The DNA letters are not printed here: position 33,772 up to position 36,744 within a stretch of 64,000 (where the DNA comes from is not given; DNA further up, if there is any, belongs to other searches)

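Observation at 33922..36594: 890-aa secreted aromatic/Asp-rich protein of no recognisable family, co-transcribed with paralog P1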

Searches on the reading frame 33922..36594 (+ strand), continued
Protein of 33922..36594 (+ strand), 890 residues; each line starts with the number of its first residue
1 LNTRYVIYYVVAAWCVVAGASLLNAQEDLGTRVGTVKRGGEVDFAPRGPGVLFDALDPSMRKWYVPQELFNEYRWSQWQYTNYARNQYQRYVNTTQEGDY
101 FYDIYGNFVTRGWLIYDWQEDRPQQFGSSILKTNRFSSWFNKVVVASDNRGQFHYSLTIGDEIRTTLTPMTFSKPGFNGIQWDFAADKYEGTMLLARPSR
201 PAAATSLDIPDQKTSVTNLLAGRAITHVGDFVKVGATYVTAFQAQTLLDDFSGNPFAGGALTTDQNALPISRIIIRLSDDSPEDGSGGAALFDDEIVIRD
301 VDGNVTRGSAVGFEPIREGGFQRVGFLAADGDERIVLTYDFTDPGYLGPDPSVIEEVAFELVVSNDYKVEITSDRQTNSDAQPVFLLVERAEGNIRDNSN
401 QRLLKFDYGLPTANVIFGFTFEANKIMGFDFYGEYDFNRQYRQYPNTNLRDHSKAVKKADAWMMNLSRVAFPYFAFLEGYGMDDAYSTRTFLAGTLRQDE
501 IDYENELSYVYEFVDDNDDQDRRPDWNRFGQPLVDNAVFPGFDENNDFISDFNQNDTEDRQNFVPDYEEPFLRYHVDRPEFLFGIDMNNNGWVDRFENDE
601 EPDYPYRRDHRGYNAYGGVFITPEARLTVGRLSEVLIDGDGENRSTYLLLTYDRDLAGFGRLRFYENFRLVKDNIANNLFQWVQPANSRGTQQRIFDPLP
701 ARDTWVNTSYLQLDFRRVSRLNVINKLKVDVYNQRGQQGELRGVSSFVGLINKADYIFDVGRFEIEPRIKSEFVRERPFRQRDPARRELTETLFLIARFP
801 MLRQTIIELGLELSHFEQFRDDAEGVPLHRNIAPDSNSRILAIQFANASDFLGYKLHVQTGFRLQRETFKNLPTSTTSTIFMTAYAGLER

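Call 70: predict_structure(alignment_id=A2)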
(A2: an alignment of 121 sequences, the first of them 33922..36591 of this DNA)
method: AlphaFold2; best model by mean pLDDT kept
length: 890 residues; sequences in the alignment: 121
mean_pLDDT: 80.1   pTM: 0.79
mean pLDDT of the five models: 80.1, 77.0, 75.8, 73.9, 71.5
residues with pLDDT >= 90: 374; 70-90: 315; 50-70: 103; < 50: 98
segments of 3 or more residues with pLDDT < 50: 23-54, 67-80, 82-94, 202-208, 538-562
pLDDT, mean of each block of 10 residues (from residue 1): 68 73 36 26 28 60 55 45 47 56 71 72 57 77 81 85 84 87 89 81 47 78 91 94 74 77 89 96 87 96 93 93 92 96 91 94 95 93 93 84 95 96 88 95 87 92 91 93 94 77 90 81 75 56 36 40 64 78 84 69 89 96 92 91 96 89 95 83 57 69 95 91 95 91 95 94 93 93 89 94 89 90 56 86 89 80 89 84 64
secondary structure, 60 per line:
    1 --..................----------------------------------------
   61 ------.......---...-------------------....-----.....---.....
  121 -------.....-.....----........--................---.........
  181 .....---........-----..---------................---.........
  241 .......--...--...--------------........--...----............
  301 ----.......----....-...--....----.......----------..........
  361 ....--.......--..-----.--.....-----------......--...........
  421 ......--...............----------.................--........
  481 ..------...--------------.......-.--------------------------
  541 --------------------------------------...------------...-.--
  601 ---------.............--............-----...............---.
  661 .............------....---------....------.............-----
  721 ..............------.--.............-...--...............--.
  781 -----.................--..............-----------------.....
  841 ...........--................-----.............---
elements in order (helices of 4 or more, strands of 3 or more residues): H3-20 H67-73 E99-102 E108-112 E116-120 E128-132 H134-138 E143-150 E153-168 E172-185 E189-196 E213-228 E232-247 E250-252 E272-279 E289-300 E305-307 H308-311 E316-319 E321-323 E326-329 E334-340 E354-364 E367-373 E386-390 E402-407 E410-426 E429-443 E454-470 E473-482 E489-491 H506-509 E510-512 E610-622 E625-636 E642-656 E660-673 E680-683 E693-696 E703-715 E721-734 E744-756 E758-760 E763-777 E786-802 E805-818 E836-851 E854-869 E875-887
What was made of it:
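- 33997..34377 (+): N-terminal periplasmic or plug-like region (aa 26-152). Residues 26-94 are conserved but unmodelled; residues 95-152 form a small beta domain. Strands 99-102, 108-112, 116-120, 128-132 and 143-150 appear in model 2 (call 70).
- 34378..34662 (+): Barrel strands 1-5 (aa 153-247). DSSP of model 2 (call 70).
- On PorP/SprF (T9SS type-B carrier): 890 aa and about 22 strands (call 70).
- On SlpA/OmpM family: The model shows no long helix after the signal peptide (call 70).
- A beta-sandwich insert follows the first 5-6 strands, as in ushers (call 70).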

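Call 72: fold_search(model_id=the predicted structure, library=pdb)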
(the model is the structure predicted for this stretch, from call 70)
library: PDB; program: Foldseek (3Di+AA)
matches with E <= 10: 784; with E <= 0.001: 33
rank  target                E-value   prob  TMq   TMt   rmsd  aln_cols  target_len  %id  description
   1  8ae1_A                2.8e-08  1.00  0.18  0.17  20.7       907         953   10  Structure of trimeric SlpA outer membrane protein (released 2022-11-30)
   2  7zgx_A                8.0e-08  1.00  0.19  0.19  21.8       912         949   10  S-layer Deinoxanthin Binding Complex, C1 symmetry (released 2022-07-13)
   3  8agd_A                4.3e-07  1.00  0.26  0.22  18.2       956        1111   10  Full SDBC and SOD assembly (released 2023-04-12)
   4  5iv9_A                1.9e-05  0.84  0.13  0.15  27.9       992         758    6  The LPS Transporter LptDE from Klebsiella pneumoniae, full-length (released 2016-05-18)
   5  6r2q_B                3.6e-05  1.00  0.25  0.32  20.2       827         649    6  Structure of the Mtr complex (released 2020-04-22)
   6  9fw9_D                4.8e-05  1.00  0.18  0.23  30.5       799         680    7  Cryo-EM structure of the type 1 pilus assembly platform as part of the FimA-bound chaperone-usher pilus complex (FimDH (released 2025-06-04)
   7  3rfz_E                6.1e-05  1.00  0.20  0.23  32.4       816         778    6  Crystal structure of the FimD usher bound to its cognate FimC:FimH substrate (released 2011-06-01)
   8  7omm_A                6.1e-05  0.98  0.19  0.23  24.6       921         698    9  Cryo-EM structure of N. gonorhoeae LptDE in complex with ProMacrobodies (MBPs have not been built de novo) (released 2022-05-04)
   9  9fxs_D                8.5e-05  1.00  0.18  0.24  31.6       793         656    6  Cryo-EM structure of the type 1 pilus complex including pilus rod and FimI-bound assembly platform after incorporation (released 2025-06-04)
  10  9a39_MODEL_1_A        8.5e-05  1.00  0.21  0.23  24.6       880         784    7  Model of E. coli LptD by in-cell photo-crosslinking MS and deep learning (released 2023-02-24)
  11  8h1r_D                1.3e-04  0.72  0.15  0.16  27.9      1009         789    8  Crystal structure of LptDE-YifL complex (released 2023-10-25)
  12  8s34_A                1.7e-04  0.99  0.18  0.23  25.7       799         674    7  Ferric-mycobactin receptor (FemA) in complex with aeruginic acid (released 2025-02-26)
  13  6ehe                  1.7e-04  1.00  0.14  0.34  13.8       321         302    8  OmpTdeltaL8 (loop L8 deletion mutant of OmpT), an outer membrane protein of Vibrio cholerae (released 2018-04-25)
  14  9fy9_D                1.7e-04  0.99  0.18  0.22  32.1       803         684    7  Cryo-EM structure of the type 1 chaperone-usher pilus FimD-tip complex (FimDHGFC) - Conformer 1 (released 2025-06-04)
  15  8h1s_C                1.7e-04  0.97  0.20  0.21  24.4       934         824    8  Crystal structure of apo-LptDE complex (released 2023-10-11)
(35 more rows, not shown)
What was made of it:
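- On SprA/Sov translocon: 890 aa. Foldseek to 8gl8_A gives E 1.7e-4 and TM 0.17 (call 72).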

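Call 81: search_protein_families(library=pfam, proteins=[L019:2473-4833:+, L007:9880-12123:+, L027:17781-19790:+, L006:20103-20918:+, L043:16148-16981:+, L049:2462-3892:-, L041:17530-18831:-, L068:1696-2688:+], max_evalue=0.001)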
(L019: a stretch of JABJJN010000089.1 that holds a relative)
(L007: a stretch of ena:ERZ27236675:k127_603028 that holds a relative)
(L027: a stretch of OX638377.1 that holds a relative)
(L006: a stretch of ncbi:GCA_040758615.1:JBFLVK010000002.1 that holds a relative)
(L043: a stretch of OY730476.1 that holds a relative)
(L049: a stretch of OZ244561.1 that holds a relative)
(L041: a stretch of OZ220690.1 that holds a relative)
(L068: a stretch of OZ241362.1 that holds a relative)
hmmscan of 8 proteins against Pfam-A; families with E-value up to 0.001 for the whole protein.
L019:2473-4833:+ (787 aa): 3 families
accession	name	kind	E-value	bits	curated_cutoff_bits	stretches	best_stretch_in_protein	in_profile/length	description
PF08309.17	LVIVD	-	2.3e-22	78.5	20.2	1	113-145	5-37/42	LVIVD repeat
PF13860.13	FlgD_ig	-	3.8e-11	43.2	27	1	719-774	19-75/79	FlgD Ig-like domain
PF18962.6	Por_Secre_tail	-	2.1e-05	25.2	27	1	704-783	2-73/75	Secretion system C-terminal sorting domain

L007:9880-12123:+ (748 aa): 34 families (the best 25 are shown)
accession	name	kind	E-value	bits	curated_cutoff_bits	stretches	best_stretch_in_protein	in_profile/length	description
PF14559.12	TPR_19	-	6.9e-40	135.7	25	5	604-667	3-65/68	Tetratricopeptide repeat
PF07719.23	TPR_2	-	2.3e-38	127.6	27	4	593-625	2-34/34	Tetratricopeptide repeat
PF00515.34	TPR_1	-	5.6e-37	124.5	27.8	3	593-625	2-34/34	Tetratricopeptide repeat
PF13414.12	TPR_11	-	1.7e-32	111.3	26.8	4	602-640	4-42/42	TPR repeat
PF13181.12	TPR_8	-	1e-31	106.8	25.7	1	593-624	2-33/34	Tetratricopeptide repeat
PF13432.12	TPR_16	-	1.9e-31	108.5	32.7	4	529-585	3-58/65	Tetratricopeptide repeat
PF13431.12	TPR_17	-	4.1e-27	92.6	24.4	2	614-646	1-33/34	Tetratricopeptide repeat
PF13424.12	TPR_12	-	5.6e-25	87.8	30.1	2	595-656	6-75/77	Tetratricopeptide repeat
PF13428.12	TPR_14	-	1.2e-24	84.7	23.5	1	593-634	2-43/44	Tetratricopeptide repeat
PF13176.12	TPR_7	-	1.1e-20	72.3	27.9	1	595-624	2-31/36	Tetratricopeptide repeat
PF13371.12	TPR_9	-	1.2e-18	67.3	35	1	602-658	5-61/73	Tetratricopeptide repeat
PF13174.12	TPR_6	-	2.3e-15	56.5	26.3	0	593-624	1-32/33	Tetratricopeptide repeat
PF12895.13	ANAPC3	-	6e-15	55.7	27.2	2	469-546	3-79/82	Anaphase-promoting complex, cyclosome, subunit 3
PF14561.12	TPR_20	-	1e-13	51.8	25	1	645-724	7-83/90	Tetratricopeptide repeat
PF24575.1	TPR_Slam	-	1.6e-13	51.4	35.2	1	496-545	54-103/104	Surface lipoprotein assembly modifier, N-terminal TPR repeats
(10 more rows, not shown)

L027:17781-19790:+ (670 aa): 2 families
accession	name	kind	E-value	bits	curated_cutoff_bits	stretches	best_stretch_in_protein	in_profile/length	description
PF20581.3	DUF6785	-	8.1e-127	424.2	25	1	37-531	3-498/498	Family of unknown function (DUF6785)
PF20580.3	DUF6784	-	4.7e-30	104.2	26.4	1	568-662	1-95/101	Domain of unknown function (DUF6784)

L006:20103-20918:+ (272 aa): 0 families

L043:16148-16981:+ (278 aa): 1 family
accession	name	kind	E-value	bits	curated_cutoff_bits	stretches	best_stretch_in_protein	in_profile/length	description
PF03781.23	FGE-sulfatase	-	4.1e-49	168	23.3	1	48-275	4-254/255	Sulfatase-modifying factor enzyme 1-like domain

L049:2462-3892:- (477 aa): 12 families
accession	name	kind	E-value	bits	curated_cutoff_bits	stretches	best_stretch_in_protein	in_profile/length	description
PF13472.12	Lipase_GDSL_2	-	1.1e-12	49.3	32.9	1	100-214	1-123/178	GDSL-like Lipase/Acylhydrolase family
PF07719.23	TPR_2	-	1.1e-10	41.2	27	1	324-354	1-31/34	Tetratricopeptide repeat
PF13414.12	TPR_11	-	1.8e-08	34.4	26.8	1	297-338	1-42/42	TPR repeat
PF00515.34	TPR_1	-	6.3e-08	32.6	27.8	0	324-354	1-31/34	Tetratricopeptide repeat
PF00657.28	Lipase_GDSL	-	1.1e-07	32.7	23.6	1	98-417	1-207/208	GDSL-like Lipase/Acylhydrolase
PF13432.12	TPR_16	-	2.4e-07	31.5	32.7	1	295-353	2-60/65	Tetratricopeptide repeat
PF14559.12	TPR_19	-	2.8e-07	31.2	25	1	300-350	1-51/68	Tetratricopeptide repeat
PF13181.12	TPR_8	-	2.3e-06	27.8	25.7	0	324-350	1-27/34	Tetratricopeptide repeat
PF13424.12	TPR_12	-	4.5e-06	27.2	30.1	1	297-353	10-74/77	Tetratricopeptide repeat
PF13431.12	TPR_17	-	0.00014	22.3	24.4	1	313-345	2-34/34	Tetratricopeptide repeat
PF13176.12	TPR_7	-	0.00042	20.6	27.9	0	328-350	3-27/36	Tetratricopeptide repeat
PF13428.12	TPR_14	-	0.00087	20.2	23.5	0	298-331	9-42/44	Tetratricopeptide repeat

L041:17530-18831:- (434 aa): 0 families

L068:1696-2688:+ (331 aa): 0 families

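Call 83: find_encoding_contigs(protein=P0396, flank=10000, max_places=2)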
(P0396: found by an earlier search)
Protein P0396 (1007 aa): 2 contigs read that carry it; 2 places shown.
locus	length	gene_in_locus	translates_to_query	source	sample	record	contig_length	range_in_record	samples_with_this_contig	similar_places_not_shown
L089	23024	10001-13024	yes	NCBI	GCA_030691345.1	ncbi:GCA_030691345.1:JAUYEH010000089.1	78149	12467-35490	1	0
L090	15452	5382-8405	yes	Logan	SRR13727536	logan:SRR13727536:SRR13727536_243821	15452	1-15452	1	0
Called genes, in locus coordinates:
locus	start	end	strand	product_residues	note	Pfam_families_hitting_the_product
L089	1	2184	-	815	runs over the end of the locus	PF13620:CarboxypepD_reg, PF13715:CarbopepD_reg_2, PF09430:EMC7_beta-sandw (weak), PF07715:Plug, PF00593:TonB_dep_Rec_b-barrel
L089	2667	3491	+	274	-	PF00005:ABC_tran, PF02463:SMC_N (faint), PF13304:AAA_21 (faint)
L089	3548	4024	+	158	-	PF01029:NusB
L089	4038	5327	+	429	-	PF07690:MFS_1, PF13347:MFS_2 (faint), PF11700:ATG22, PF01306:LacY_symp (weak), PF07690:MFS_1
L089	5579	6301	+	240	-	PF01618:MotA_ExbB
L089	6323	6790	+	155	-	PF02472:ExbD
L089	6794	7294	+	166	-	PF02472:ExbD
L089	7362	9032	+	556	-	PF00754:F5_F8_type_C, PF22633:F5_F8_type_C_2 (weak), PF13585:CHU_C (weak)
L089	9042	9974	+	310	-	-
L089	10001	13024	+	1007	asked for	-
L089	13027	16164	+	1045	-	PF00515:TPR_1 (faint), PF07719:TPR_2 (faint), PF12895:ANAPC3 (faint), PF13174:TPR_6 (faint), PF13181:TPR_8 (faint), PF13371:TPR_9 (faint), PF13374:TPR_10 (faint), PF13414:TPR_11 (faint), +6 more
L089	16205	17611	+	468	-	PF13709:DUF4159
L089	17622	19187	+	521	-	PF13709:DUF4159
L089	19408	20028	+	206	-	-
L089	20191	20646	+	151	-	-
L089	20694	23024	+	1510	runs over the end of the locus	PF15780:ASH (faint), PF22073:Cep192_D4 (faint), PF22544:HYDIN_VesB_CFA65-like_Ig (faint), PF13860:FlgD_ig (weak), PF18962:Por_Secre_tail (weak)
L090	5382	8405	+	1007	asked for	-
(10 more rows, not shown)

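Call 84: find_encoding_contigs(protein=P0273, flank=10000, max_places=2)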
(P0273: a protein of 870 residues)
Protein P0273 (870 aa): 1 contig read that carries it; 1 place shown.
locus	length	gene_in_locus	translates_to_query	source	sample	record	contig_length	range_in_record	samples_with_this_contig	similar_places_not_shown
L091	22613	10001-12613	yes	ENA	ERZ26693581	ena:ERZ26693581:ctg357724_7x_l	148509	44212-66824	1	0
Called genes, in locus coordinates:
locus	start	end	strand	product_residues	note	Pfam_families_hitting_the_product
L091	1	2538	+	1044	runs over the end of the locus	PF07494:Reg_prop (faint), PF07495:Y_Y_Y, PF00004:AAA (faint), PF00158:Sigma54_activat, PF07724:AAA_2 (weak), PF07728:AAA_5 (weak), PF14532:Sigma54_activ_2, PF25601:AAA_lid_14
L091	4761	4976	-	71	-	-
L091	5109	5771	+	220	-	PF13517:FG-GAP_3 (faint), PF01839:FG-GAP (faint), PF13860:FlgD_ig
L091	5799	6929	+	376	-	PF13424:TPR_12 (faint), PF17874:TPR_MalT (faint)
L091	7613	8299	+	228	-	PF13709:DUF4159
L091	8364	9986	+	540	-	PF00754:F5_F8_type_C (faint)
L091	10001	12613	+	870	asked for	-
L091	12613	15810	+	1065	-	PF00515:TPR_1 (faint), PF07719:TPR_2 (faint), PF09976:TPR_21 (faint), PF12895:ANAPC3 (faint), PF13174:TPR_6 (faint), PF13176:TPR_7 (faint), PF13181:TPR_8 (faint), PF13424:TPR_12 (weak), +5 more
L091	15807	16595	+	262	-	-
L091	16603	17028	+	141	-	PF13279:4HBT_2, PF03061:4HBT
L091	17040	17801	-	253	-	PF05721:PhyH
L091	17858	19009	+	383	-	PF00266:Aminotran_5, PF00155:Aminotran_1_2 (weak)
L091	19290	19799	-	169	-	PF01966:HD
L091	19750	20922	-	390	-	PF01625:PMSR, PF01641:SelR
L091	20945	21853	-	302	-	PF05721:PhyH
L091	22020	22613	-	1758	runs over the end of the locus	PF23381:Beta-prop_IFT122_1st, PF24814:WD40_Prp19, PF24817:WD40_WDHD1_1st, PF25174:Beta-prop_THOC3, PF25175:Beta-prop_WDR5, PF25391:WD40_Gbeta, PF23414:Beta-prop_EML_2, PF24796:WDR55, +123 more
